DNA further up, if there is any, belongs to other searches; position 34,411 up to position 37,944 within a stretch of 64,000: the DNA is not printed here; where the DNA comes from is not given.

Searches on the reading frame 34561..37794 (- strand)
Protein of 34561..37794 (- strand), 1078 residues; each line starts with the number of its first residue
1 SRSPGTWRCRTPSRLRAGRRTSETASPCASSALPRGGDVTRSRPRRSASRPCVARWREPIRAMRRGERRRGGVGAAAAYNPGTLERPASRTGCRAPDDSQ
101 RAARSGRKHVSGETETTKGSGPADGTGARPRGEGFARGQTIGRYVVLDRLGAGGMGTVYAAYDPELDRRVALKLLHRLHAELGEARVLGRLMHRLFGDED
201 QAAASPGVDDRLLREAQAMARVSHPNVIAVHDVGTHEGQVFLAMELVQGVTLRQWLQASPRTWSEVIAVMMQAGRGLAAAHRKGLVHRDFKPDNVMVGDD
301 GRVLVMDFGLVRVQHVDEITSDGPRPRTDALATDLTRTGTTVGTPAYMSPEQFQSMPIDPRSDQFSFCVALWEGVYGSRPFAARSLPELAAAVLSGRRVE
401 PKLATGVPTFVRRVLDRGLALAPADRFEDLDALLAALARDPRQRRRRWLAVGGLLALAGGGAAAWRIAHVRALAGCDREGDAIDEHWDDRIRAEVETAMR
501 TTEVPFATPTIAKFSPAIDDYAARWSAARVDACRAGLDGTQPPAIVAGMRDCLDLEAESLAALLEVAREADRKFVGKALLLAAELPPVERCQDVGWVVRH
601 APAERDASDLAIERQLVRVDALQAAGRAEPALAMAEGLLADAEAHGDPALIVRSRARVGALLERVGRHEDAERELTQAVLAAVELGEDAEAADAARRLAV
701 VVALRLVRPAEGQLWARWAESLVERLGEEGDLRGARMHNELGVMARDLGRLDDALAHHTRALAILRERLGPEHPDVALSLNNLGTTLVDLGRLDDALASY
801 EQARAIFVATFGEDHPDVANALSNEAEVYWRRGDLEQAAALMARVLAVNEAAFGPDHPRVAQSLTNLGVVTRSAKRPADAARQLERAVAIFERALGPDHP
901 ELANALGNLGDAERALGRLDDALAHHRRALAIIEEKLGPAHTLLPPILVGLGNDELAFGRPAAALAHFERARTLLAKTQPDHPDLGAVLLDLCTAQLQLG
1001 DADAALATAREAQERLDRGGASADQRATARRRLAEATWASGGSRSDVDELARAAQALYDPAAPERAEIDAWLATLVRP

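Call 44: search_protein_families(library=pfam, proteins=[window:34561-37794:-], max_evalue=0.0001)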
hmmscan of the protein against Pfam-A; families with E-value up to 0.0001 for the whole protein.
window:34561-37794:- (1078 aa): 15 families
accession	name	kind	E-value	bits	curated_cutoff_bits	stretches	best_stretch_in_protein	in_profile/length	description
PF13424.12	TPR_12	-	8.9e-65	215.3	30.1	5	735-807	3-75/77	Tetratricopeptide repeat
PF13374.12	TPR_10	-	1.1e-48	162.4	27.5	5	776-817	1-42/42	Tetratricopeptide repeat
PF00069.31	Pkinase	-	6.5e-33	114.7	31.7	1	144-387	1-203/263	Protein kinase domain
PF24885.1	TPR_NPHP3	-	2.6e-26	92.9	100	2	732-831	96-195/239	Nephrocystin-3 TPR domain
PF07714.23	PK_Tyr_Ser-Thr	-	3.8e-26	92.4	23.1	1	210-426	46-248/258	Protein tyrosine and serine/threonine kinase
PF00515.34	TPR_1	-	2.1e-21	75.2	27.8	0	903-932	1-30/34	Tetratricopeptide repeat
PF07719.23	TPR_2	-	4.6e-16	58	27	0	777-806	1-30/34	Tetratricopeptide repeat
PF17874.7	TPR_MalT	-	2.2e-11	44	45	2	880-1041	59-216/336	MalT-like TPR region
PF13432.12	TPR_16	-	2.8e-09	37.7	32.7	1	783-846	3-58/65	Tetratricopeptide repeat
PF13176.12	TPR_7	-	3.3e-09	36.6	27.9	0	905-938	1-34/36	Tetratricopeptide repeat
PF13181.12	TPR_8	-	4.8e-08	33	25.7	0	779-803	3-27/34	Tetratricopeptide repeat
PF13414.12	TPR_11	-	1.2e-07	31.7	26.8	0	910-932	1-23/42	TPR repeat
PF14559.12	TPR_19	-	1.8e-06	28.6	25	0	787-849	1-55/68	Tetratricopeptide repeat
PF01636.29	APH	-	2.8e-05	24.4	23.2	1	277-315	162-201/239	Phosphotransferase enzyme family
PF13431.12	TPR_17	-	3.7e-05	24.1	24.4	0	773-797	9-33/34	Tetratricopeptide repeat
